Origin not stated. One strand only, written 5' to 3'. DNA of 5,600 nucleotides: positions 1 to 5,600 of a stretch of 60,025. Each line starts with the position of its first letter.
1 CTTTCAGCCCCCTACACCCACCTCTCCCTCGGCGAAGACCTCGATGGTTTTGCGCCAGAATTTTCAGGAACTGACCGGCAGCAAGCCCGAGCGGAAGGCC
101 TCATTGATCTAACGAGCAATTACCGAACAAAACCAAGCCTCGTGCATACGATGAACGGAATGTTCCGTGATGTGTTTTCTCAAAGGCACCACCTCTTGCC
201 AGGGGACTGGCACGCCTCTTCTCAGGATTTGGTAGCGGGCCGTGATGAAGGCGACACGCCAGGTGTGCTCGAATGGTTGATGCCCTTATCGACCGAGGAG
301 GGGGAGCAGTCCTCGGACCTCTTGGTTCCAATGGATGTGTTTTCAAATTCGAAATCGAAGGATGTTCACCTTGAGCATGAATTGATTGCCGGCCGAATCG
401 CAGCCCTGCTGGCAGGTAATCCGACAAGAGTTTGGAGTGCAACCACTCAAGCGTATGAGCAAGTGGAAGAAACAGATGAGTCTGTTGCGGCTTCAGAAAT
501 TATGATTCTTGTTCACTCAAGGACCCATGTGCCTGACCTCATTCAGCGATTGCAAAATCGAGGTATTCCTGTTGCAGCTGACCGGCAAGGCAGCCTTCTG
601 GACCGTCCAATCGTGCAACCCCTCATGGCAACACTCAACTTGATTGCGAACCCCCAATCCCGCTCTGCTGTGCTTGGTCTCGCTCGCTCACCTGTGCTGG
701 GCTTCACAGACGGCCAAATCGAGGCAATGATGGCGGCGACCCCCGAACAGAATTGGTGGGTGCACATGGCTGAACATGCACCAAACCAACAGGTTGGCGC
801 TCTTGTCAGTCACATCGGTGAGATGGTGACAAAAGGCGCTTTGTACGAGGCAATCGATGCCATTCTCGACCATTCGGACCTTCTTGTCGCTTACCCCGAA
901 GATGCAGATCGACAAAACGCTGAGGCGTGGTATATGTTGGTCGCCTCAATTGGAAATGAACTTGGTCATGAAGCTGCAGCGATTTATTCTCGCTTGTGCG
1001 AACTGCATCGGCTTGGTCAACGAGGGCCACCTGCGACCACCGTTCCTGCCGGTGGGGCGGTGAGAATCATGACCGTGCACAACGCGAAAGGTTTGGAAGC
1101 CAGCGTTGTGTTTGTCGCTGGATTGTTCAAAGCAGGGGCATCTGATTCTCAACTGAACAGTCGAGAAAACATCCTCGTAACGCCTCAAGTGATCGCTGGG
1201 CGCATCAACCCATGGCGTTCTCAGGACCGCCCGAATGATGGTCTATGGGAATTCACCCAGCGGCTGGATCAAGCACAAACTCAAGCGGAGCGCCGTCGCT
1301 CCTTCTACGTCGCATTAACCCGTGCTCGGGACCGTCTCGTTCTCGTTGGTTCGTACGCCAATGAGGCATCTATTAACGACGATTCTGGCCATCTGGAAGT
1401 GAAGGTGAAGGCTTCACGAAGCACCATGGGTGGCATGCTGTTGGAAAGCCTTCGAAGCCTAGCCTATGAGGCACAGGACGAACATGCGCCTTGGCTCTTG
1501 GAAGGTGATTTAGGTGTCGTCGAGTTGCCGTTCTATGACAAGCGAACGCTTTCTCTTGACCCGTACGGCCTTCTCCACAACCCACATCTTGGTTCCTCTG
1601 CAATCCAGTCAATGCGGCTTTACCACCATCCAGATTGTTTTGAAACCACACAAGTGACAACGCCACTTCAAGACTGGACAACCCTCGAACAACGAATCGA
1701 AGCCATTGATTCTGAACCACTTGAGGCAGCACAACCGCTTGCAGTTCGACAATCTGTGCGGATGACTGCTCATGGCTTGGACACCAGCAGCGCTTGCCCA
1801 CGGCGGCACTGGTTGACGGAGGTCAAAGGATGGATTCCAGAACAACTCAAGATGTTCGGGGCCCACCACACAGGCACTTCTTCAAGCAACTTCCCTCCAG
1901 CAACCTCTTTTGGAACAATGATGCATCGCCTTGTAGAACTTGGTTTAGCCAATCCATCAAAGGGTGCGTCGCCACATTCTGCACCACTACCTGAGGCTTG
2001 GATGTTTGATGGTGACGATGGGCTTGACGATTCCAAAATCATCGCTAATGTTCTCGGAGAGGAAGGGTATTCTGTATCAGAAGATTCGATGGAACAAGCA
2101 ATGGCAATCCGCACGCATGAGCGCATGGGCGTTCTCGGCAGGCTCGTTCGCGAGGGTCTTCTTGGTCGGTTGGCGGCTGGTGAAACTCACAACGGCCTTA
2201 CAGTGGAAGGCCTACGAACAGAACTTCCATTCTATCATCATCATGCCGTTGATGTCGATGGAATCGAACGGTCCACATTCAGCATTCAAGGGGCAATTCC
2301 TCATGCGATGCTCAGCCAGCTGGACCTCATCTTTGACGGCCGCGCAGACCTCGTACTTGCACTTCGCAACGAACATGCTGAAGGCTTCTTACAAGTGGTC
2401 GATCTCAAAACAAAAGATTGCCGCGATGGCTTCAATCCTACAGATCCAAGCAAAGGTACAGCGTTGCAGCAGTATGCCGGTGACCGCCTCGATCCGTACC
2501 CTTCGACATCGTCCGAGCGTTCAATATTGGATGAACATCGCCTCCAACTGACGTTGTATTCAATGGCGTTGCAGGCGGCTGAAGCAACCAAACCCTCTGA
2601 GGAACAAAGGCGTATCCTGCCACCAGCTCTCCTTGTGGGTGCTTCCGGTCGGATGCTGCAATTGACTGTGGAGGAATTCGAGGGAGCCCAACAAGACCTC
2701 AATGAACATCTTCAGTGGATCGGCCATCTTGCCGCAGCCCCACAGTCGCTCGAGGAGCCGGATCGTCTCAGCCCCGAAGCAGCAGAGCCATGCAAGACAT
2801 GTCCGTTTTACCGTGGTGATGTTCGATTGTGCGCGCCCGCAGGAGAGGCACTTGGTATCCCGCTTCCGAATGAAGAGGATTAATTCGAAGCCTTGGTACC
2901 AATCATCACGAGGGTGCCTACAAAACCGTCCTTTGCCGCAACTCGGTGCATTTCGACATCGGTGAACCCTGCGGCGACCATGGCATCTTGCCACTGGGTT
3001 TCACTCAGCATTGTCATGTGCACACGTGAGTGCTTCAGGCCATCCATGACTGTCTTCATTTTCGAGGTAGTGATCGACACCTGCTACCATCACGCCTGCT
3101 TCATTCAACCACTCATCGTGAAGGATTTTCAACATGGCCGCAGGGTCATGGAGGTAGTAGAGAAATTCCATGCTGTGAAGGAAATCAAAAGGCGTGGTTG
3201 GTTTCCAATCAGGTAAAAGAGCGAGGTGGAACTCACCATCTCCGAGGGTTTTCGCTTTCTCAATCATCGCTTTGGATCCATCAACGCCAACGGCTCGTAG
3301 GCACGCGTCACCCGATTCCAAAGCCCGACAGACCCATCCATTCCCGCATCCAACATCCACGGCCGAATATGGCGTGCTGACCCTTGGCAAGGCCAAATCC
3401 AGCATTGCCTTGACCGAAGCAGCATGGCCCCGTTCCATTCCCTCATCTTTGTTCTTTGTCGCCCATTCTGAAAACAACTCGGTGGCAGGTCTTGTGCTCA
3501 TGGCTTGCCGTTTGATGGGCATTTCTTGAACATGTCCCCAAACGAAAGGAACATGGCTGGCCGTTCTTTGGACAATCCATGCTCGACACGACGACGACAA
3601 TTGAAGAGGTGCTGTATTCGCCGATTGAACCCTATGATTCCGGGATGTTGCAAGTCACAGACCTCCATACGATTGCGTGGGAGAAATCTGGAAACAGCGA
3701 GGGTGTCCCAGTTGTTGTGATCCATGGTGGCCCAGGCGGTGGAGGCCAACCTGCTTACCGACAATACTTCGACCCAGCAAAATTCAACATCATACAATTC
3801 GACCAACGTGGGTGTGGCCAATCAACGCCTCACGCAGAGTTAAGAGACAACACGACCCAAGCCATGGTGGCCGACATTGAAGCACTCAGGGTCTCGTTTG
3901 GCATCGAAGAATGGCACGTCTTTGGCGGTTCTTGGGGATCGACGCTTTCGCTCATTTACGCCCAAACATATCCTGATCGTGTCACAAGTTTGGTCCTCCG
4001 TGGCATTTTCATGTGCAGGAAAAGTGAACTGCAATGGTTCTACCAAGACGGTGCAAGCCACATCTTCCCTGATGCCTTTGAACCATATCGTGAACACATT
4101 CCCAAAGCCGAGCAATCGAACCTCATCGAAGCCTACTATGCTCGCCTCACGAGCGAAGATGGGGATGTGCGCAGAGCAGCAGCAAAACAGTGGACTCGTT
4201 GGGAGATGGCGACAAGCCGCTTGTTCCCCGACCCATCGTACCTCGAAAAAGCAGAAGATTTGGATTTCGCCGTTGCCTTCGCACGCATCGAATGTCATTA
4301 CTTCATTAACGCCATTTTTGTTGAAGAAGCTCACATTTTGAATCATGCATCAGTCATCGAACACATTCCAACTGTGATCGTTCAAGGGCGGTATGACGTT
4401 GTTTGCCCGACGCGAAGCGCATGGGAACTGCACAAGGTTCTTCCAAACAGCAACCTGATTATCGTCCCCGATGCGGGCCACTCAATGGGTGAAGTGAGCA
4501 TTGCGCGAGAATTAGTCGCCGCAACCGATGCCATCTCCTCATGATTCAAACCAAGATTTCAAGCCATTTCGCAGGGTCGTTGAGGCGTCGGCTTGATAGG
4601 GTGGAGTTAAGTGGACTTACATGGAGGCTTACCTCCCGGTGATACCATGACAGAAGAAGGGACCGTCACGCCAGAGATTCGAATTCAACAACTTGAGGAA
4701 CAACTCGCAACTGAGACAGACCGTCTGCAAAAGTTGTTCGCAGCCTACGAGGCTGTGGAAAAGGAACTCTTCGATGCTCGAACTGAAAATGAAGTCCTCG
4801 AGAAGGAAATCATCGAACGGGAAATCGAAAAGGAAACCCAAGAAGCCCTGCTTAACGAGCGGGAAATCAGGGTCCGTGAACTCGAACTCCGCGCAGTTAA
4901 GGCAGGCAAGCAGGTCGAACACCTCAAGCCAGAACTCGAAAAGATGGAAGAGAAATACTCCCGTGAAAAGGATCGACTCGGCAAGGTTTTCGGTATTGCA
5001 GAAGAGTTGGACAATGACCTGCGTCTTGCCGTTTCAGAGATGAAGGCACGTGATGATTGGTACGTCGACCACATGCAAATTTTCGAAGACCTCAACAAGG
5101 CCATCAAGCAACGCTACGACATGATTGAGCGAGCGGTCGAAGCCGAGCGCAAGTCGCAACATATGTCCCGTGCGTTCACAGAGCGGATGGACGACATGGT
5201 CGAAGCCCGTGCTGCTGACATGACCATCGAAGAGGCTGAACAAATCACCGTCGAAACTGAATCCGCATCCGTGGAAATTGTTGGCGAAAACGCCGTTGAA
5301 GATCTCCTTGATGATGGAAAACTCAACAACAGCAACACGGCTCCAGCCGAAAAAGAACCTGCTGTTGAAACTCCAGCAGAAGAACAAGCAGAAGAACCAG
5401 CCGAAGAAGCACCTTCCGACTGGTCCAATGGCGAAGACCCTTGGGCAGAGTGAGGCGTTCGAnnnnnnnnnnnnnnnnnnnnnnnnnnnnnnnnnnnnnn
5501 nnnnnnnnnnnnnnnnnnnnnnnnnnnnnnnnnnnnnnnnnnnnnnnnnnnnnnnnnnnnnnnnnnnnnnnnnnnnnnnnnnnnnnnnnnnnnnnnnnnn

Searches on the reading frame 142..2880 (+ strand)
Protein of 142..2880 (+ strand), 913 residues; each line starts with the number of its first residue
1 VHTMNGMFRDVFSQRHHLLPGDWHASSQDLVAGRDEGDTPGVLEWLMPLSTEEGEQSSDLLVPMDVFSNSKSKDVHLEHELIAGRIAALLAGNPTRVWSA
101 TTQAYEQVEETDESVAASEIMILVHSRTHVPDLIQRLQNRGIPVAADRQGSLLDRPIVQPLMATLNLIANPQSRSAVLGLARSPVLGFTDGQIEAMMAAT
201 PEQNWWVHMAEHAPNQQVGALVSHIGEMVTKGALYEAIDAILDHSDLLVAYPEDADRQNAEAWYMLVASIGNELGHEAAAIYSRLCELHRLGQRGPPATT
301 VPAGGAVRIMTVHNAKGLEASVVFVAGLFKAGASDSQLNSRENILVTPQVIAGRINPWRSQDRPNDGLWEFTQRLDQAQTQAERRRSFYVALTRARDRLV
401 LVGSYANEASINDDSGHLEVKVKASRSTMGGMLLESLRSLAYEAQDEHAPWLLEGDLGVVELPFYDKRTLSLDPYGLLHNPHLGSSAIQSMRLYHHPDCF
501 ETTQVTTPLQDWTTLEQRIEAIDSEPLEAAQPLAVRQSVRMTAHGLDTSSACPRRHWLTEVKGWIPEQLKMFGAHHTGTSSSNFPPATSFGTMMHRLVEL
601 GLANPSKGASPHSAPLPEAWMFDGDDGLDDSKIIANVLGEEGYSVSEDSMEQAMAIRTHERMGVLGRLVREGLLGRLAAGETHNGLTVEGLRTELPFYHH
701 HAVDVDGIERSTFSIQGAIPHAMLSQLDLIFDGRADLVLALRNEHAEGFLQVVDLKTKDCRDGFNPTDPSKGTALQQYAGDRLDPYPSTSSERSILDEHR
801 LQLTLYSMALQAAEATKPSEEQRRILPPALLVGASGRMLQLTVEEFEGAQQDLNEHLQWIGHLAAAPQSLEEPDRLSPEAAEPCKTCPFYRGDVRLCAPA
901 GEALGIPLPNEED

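Call 67: search_protein_families(library=pfam, proteins=[window:142-2880:+], max_evalue=0.001)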
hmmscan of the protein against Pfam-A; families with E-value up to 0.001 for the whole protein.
window:142-2880:+ (913 aa): 3 families
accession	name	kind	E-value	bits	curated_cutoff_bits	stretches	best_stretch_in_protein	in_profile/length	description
PF13361.12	UvrD_C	-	1.3e-19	71.3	25.6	2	305-401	285-345/350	UvrD-like helicase C-terminal domain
PF13538.12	UvrD_C_2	-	2.2e-10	40.7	27.4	2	378-402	26-52/52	UvrD-like helicase C-terminal domain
PF12705.13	PDDEXK_1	-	3.3e-09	37.5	22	0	541-761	2-149/247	PD-(D/E)XK nuclease superfamily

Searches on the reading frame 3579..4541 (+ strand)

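Call 67: search_protein_families(library=pfam, proteins=[window:3579-4541:+], max_evalue=0.001)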
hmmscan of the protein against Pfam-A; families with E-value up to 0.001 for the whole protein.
window:3579-4541:+ (321 aa): 3 families
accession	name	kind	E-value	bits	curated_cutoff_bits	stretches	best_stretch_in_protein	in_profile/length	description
PF00561.26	Abhydrolase_1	-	3.3e-35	122.4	25.8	1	44-303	2-240/245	alpha/beta hydrolase fold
PF12146.15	Hydrolase_4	-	5.2e-11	42.7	27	1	62-302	25-233/239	Serine aminopeptidase, S33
PF08386.16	Abhydrolase_4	-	1.3e-05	25.7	21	1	255-303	27-75/103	TAP-like protein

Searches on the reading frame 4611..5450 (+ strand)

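Call 3: search_protein_families(library=pfam, proteins=[window:4611-5450:+], max_evalue=1)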
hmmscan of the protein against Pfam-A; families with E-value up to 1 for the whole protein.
window:4611-5450:+ (280 aa): 6 families
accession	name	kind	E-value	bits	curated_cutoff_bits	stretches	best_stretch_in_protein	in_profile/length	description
PF15739.10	TSNAXIP1_N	-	0.027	15.2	27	1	152-216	34-100/111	Translin-associated factor X-interacting N-terminus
PF16159.10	FOXP-CC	-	0.058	14.3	28.9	0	24-41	46-63/69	FOXP coiled-coil domain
PF14694.11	LINES_N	-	0.071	12.9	25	1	140-211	204-273/351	Lines N-terminus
PF19220.6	Rod_CreS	-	0.24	10.8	100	1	26-222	16-205/359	Crescentin, rod domain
PF05745.16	CRPA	-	0.34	11.4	23.6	1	228-243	133-148/150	Chlamydia 15 kDa cysteine-rich outer membrane protein (CRPA)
PF02096.25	60KD_IMP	-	0.38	11.2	35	1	91-123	19-51/163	60Kd inner membrane protein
